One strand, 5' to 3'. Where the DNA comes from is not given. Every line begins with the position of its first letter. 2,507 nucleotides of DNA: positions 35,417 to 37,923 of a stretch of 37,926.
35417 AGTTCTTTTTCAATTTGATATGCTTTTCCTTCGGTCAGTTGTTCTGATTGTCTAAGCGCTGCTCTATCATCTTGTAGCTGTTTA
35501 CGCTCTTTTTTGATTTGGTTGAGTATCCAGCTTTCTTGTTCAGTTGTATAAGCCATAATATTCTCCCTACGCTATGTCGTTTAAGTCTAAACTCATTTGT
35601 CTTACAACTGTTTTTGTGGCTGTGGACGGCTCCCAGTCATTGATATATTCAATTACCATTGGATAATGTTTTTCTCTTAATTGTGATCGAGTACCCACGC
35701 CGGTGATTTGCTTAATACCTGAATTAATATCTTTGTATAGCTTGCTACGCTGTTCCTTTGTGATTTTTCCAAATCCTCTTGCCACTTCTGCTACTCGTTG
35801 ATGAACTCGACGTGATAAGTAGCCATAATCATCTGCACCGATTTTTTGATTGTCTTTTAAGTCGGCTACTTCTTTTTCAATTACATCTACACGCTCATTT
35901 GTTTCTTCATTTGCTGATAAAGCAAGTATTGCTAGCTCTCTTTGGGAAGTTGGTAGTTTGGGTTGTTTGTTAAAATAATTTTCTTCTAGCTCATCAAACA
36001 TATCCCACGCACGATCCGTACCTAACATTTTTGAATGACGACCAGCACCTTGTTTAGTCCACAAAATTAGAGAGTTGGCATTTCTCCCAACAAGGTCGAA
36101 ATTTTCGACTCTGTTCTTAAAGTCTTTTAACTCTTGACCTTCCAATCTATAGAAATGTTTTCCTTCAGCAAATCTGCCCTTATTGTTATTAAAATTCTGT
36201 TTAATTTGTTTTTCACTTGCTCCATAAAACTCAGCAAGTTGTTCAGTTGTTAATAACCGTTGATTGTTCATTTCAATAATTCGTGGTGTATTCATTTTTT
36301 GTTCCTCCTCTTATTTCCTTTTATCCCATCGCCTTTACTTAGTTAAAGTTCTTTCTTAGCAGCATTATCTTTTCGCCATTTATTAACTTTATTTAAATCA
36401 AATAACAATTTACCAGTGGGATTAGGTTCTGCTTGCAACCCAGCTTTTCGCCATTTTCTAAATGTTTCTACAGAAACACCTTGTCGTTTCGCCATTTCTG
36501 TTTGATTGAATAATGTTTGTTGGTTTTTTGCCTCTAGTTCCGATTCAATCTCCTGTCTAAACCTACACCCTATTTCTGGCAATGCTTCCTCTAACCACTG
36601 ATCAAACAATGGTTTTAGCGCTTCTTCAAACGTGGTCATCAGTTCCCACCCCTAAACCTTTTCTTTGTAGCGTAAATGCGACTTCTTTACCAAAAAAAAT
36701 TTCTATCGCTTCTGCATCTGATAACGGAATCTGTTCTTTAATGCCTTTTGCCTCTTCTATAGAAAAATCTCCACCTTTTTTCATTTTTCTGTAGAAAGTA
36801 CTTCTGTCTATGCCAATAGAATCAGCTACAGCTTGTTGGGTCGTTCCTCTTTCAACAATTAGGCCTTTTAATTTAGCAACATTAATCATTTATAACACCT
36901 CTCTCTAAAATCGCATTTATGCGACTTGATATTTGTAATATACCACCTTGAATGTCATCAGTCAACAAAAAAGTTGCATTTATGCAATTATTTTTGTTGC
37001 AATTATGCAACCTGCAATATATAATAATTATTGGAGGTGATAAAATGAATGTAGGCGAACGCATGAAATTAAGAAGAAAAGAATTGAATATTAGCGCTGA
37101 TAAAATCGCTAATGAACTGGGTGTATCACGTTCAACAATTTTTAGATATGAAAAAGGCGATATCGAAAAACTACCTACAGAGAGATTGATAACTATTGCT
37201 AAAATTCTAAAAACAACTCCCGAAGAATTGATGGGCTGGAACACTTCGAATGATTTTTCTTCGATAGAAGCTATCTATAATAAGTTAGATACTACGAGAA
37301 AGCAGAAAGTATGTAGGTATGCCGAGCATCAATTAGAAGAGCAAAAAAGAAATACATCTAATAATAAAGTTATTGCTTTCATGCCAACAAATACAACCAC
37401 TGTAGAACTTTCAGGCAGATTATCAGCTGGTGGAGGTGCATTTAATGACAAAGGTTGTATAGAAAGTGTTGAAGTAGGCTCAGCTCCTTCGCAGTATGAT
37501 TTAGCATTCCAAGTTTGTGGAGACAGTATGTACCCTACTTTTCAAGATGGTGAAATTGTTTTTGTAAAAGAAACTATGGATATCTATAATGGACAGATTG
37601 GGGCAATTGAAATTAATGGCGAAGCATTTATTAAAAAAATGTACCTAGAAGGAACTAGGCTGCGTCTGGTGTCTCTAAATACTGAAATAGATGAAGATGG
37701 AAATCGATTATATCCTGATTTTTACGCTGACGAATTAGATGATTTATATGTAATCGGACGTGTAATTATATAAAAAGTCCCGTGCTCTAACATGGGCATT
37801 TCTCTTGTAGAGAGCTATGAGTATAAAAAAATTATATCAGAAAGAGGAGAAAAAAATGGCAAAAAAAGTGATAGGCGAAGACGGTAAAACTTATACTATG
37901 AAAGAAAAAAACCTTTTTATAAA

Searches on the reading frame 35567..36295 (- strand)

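Call 87: search_protein_families(library=pfam, proteins=[window:35567-36295:-], max_evalue=0.01)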
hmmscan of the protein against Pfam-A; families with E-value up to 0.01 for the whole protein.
window:35567-36295:- (242 aa): 2 families
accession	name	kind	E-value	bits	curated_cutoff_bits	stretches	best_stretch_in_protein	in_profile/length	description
PF10543.14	ORF6N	-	1.1e-21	77.3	27.8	1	5-90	2-86/86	ORF6N domain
PF10552.14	ORF6C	-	2.4e-11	44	22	1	124-229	4-112/114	ORF6C domain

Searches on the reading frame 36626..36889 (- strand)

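Call 87: search_protein_families(library=pfam, proteins=[window:36626-36889:-], max_evalue=0.01)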
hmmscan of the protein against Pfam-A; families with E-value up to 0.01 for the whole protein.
window:36626-36889:- (87 aa): 4 families
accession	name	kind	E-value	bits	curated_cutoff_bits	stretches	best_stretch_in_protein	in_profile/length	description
PF02954.25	HTH_8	-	0.00014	21.9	22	1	18-38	21-41/42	Bacterial regulatory protein, Fis family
PF20432.4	Xre-like-HTH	-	0.0006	20.5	25.8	1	15-43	23-51/63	Antitoxin Xre-like helix-turn-helix domain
PF02796.21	HTH_7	-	0.0051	17.4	23.8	1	12-38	18-44/45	Helix-turn-helix domain of resolvase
PF01381.28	HTH_3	-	0.0076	16.7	23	0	11-31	5-25/55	Helix-turn-helix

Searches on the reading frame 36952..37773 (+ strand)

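Call 87: search_protein_families(library=pfam, proteins=[window:36952-37773:+], max_evalue=0.01)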
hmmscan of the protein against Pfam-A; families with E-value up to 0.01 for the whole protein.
window:36952-37773:+ (273 aa): 9 families
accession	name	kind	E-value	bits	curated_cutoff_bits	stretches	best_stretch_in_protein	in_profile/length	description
PF00717.28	Peptidase_S24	-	2.1e-18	66.6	23.3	1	155-271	4-115/116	Peptidase S24-like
PF01381.28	HTH_3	-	6.4e-11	42.6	23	1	39-93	2-55/55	Helix-turn-helix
PF12844.13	HTH_19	-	2.5e-10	40.5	30.2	1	35-94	1-59/64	Helix-turn-helix domain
PF13443.12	HTH_26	-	7.8e-08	32.9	22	1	43-98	7-62/63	Cro/C1-type HTH DNA-binding domain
PF13560.12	HTH_31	-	4.9e-07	30.4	27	1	35-93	3-61/64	Helix-turn-helix domain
PF08279.18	HTH_11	-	4.9e-05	23.6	25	1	40-66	9-35/55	HTH domain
PF02796.21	HTH_7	-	0.00011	22.7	23.8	1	37-66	13-41/45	Helix-turn-helix domain of resolvase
PF13309.12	HTH_22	-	0.00062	20.2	29.6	1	48-66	43-61/63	HTH domain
PF13413.12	HTH_25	-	0.0021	18.3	24.6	1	39-77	3-41/62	Helix-turn-helix domain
